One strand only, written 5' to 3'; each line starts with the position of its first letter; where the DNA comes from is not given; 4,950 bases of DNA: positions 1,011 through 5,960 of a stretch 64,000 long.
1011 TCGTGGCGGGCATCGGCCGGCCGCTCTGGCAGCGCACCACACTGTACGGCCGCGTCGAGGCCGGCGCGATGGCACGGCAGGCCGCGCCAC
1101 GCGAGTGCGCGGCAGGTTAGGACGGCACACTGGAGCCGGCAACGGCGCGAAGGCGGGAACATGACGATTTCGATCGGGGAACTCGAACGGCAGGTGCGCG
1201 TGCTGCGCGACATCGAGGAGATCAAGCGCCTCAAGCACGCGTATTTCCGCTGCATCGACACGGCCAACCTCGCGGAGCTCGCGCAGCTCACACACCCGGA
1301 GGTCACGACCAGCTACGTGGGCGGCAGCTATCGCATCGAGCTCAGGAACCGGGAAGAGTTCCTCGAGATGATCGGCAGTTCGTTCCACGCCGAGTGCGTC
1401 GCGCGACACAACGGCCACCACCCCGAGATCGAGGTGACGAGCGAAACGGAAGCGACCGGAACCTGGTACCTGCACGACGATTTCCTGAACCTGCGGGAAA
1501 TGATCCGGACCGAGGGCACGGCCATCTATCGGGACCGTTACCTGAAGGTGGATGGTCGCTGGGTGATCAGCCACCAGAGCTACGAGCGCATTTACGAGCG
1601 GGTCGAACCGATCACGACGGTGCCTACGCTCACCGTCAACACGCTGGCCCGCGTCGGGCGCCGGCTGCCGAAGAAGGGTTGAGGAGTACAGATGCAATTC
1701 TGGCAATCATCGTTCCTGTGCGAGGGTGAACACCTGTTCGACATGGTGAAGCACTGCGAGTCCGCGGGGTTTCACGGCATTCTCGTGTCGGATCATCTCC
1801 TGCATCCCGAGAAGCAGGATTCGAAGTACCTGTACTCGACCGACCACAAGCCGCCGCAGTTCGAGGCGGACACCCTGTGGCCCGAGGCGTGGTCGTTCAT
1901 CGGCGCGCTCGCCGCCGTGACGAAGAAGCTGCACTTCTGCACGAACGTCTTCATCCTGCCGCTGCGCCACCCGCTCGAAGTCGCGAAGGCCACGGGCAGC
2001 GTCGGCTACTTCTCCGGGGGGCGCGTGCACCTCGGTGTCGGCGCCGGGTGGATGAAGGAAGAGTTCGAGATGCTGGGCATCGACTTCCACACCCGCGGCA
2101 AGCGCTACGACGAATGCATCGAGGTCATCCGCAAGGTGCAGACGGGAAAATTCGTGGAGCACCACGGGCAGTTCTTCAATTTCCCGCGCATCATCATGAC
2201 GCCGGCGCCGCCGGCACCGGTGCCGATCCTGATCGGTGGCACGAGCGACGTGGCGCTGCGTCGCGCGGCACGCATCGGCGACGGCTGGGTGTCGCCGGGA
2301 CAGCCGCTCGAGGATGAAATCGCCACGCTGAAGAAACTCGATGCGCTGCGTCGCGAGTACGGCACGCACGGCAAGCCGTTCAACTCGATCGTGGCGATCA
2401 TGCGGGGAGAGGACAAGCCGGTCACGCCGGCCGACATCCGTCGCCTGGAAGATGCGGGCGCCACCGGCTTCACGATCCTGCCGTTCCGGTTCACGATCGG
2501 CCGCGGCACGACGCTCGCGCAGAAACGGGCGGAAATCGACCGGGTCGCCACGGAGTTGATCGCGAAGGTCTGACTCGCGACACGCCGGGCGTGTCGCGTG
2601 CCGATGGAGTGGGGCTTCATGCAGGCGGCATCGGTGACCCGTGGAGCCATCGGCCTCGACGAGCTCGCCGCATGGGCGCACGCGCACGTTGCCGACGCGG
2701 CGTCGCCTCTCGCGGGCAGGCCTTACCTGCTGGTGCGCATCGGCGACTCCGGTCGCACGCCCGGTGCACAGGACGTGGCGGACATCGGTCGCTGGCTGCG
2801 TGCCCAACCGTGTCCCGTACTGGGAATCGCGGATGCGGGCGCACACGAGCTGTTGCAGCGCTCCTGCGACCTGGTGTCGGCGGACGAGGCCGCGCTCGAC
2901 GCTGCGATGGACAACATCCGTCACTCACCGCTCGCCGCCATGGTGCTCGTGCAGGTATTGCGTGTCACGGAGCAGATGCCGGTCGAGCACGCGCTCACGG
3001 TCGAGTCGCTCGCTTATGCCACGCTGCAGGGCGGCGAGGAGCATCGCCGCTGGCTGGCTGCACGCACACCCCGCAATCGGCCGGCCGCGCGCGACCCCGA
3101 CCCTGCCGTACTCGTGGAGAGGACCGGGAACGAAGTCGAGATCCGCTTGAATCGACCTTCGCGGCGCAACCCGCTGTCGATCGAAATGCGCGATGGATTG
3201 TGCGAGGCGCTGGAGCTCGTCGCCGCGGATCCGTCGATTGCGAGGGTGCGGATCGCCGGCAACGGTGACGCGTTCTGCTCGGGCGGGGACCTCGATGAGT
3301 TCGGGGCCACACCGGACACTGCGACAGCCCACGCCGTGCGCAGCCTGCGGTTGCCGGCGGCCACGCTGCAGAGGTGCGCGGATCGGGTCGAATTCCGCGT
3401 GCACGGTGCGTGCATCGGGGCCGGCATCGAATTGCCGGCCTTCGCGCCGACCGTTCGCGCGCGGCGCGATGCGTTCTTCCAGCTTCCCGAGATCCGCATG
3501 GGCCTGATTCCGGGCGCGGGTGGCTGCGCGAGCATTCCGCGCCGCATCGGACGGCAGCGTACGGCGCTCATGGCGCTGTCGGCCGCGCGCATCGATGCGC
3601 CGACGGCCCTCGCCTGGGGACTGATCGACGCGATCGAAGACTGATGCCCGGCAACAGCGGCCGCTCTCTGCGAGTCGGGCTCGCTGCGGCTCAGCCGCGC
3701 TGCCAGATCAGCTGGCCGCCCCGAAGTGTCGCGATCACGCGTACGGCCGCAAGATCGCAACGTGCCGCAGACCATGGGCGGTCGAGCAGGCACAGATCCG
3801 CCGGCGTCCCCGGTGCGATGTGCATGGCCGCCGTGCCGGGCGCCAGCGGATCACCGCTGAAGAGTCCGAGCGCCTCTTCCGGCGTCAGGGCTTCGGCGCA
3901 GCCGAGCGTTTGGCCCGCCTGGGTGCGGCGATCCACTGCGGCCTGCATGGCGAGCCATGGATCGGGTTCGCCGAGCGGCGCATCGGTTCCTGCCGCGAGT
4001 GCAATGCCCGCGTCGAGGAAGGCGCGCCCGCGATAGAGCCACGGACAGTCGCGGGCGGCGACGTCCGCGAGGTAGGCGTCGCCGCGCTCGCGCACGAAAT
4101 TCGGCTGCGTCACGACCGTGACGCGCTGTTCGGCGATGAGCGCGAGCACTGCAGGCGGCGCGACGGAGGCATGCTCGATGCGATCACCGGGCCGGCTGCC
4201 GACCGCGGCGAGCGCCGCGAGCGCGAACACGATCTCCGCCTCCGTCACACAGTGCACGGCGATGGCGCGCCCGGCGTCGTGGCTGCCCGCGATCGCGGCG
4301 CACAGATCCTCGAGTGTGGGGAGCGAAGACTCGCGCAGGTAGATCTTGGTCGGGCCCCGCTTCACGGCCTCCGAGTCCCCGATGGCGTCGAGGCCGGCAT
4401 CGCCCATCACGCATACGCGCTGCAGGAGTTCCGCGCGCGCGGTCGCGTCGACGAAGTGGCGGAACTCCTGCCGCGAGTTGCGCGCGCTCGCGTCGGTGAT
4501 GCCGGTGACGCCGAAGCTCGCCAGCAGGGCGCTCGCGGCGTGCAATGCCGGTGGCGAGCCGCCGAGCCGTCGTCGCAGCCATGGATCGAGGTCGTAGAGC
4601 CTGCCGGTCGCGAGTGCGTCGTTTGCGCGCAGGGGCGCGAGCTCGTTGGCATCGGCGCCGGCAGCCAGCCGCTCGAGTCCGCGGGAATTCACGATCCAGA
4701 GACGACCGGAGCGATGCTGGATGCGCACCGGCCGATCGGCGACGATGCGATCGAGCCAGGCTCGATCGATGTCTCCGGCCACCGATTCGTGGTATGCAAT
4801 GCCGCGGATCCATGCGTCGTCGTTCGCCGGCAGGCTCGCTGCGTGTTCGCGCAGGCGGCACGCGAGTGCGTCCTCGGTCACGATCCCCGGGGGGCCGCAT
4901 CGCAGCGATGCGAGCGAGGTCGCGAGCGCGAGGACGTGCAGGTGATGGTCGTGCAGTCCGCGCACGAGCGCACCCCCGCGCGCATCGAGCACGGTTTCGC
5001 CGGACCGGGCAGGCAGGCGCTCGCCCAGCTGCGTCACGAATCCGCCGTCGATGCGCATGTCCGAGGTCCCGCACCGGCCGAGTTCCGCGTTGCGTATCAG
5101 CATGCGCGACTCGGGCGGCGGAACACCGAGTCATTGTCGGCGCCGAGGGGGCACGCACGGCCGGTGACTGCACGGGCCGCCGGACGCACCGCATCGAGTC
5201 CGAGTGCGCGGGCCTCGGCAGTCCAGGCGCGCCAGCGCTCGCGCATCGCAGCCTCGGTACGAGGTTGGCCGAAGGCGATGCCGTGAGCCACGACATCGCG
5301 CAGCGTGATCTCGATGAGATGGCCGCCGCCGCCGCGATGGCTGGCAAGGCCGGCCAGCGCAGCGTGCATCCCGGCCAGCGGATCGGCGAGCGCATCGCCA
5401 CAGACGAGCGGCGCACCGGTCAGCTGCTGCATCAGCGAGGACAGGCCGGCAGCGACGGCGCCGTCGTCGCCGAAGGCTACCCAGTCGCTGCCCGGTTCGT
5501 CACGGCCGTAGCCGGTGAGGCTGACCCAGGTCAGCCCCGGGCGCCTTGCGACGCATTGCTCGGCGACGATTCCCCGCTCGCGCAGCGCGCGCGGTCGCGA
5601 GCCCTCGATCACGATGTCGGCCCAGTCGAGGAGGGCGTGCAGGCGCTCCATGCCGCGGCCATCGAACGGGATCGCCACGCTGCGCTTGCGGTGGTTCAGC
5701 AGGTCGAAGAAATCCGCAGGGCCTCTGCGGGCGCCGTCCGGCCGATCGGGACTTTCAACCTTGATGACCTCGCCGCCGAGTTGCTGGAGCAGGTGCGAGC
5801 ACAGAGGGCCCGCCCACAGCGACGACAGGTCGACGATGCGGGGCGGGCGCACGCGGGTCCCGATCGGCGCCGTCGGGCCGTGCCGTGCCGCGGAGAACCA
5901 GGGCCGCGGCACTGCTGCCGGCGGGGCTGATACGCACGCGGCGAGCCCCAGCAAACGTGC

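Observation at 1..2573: Deazaflavin (F420) biosynthesis gene heads a catabolic-looking operon in a Gram-negative genome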

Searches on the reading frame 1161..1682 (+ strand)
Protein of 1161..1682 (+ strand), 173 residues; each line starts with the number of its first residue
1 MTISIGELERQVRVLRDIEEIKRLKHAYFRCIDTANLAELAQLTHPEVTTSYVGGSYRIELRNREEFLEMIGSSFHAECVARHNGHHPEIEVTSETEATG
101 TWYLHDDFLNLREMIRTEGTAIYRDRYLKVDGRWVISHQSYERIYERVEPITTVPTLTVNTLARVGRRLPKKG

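Call 6: search_protein_families(library=pfam, proteins=[window:1161-1682:+])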
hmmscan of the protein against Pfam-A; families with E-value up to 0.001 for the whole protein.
window:1161-1682:+ (173 aa): 1 family
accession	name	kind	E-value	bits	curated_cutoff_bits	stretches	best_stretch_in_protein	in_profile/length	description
PF13577.12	SnoaL_4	-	1e-20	74.4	24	1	14-138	2-124/126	SnoaL-like domain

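Call 7: search_protein_families(library=ncbifam, proteins=[window:1161-1682:+])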
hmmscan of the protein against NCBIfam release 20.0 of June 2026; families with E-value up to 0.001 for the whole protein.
window:1161-1682:+ (173 aa): 0 families

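Call 68: search_solved_structures(query=window:1161-1682:+, max_evalue=0.01)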
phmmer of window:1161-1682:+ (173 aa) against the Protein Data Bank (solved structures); distinct sequences matched with E-value up to 0.01: 4.
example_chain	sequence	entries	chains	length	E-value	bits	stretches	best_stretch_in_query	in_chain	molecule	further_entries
4l8o_A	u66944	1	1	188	3e-27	98.6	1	7-147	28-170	Bile acid 7a-dehydratase, BaiE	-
4l8p_A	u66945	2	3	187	8.9e-27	97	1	5-147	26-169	Bile acid 7a-dehydratase, BaiE | Bile acid 7-alpha dehydratase, BaiE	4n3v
4leh_A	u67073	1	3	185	1.5e-26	96.3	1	5-147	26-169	Bile acid 7-alpha dehydratase, BaiE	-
8abv_A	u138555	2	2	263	0.0076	19.2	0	5-57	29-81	SnoaL-like domain-containing protein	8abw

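Call 89: search_solved_structures(query=window:1161-1682:+, max_evalue=1e-10, show_alignments=3)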
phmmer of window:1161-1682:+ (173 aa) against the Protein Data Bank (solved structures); distinct sequences matched with E-value up to 1e-10: 3.
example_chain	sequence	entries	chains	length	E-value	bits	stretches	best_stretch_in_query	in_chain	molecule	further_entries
4l8o_A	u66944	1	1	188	3e-27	98.6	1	7-147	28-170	Bile acid 7a-dehydratase, BaiE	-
4l8p_A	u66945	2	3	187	8.9e-27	97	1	5-147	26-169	Bile acid 7a-dehydratase, BaiE | Bile acid 7-alpha dehydratase, BaiE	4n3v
4leh_A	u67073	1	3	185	1.5e-26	96.3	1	5-147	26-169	Bile acid 7-alpha dehydratase, BaiE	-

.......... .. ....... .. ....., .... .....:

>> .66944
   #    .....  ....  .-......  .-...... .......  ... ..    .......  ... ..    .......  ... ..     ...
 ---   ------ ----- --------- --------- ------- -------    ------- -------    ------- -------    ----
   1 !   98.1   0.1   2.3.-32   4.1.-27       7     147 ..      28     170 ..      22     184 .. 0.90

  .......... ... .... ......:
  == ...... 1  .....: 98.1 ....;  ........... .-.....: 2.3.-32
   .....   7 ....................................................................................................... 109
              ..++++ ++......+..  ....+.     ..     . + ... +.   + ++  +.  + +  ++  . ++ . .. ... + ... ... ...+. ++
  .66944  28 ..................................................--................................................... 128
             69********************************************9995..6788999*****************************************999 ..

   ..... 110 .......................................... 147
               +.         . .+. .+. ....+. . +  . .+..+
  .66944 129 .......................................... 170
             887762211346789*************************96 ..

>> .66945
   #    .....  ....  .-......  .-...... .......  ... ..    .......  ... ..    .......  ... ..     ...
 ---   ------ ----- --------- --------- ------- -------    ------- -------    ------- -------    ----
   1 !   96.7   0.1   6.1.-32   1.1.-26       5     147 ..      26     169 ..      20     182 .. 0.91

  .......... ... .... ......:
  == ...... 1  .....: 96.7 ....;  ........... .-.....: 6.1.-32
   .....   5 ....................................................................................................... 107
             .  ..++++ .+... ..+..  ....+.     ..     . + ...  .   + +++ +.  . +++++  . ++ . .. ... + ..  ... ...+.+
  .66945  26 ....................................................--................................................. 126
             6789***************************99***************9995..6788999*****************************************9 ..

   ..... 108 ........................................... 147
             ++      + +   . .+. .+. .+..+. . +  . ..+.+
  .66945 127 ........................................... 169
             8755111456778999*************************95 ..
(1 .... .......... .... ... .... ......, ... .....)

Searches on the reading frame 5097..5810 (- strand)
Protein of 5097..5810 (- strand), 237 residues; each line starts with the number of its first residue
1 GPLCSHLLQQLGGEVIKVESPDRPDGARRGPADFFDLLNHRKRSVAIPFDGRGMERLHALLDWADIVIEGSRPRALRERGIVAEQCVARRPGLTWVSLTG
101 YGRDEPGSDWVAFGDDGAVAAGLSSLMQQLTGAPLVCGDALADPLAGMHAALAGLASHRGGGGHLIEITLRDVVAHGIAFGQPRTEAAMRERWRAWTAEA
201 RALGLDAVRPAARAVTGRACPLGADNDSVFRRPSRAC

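Call 97: search_protein_families(library=pfam, proteins=[window:5097-5810:-], max_evalue=10)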
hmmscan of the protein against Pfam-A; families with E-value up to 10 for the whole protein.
window:5097-5810:- (237 aa): 1 family
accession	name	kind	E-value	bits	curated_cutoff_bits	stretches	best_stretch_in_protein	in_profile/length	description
PF02515.22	CoA_transf_3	-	2.3e-31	109.7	23.3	1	1-179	15-204/366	CoA-transferase family III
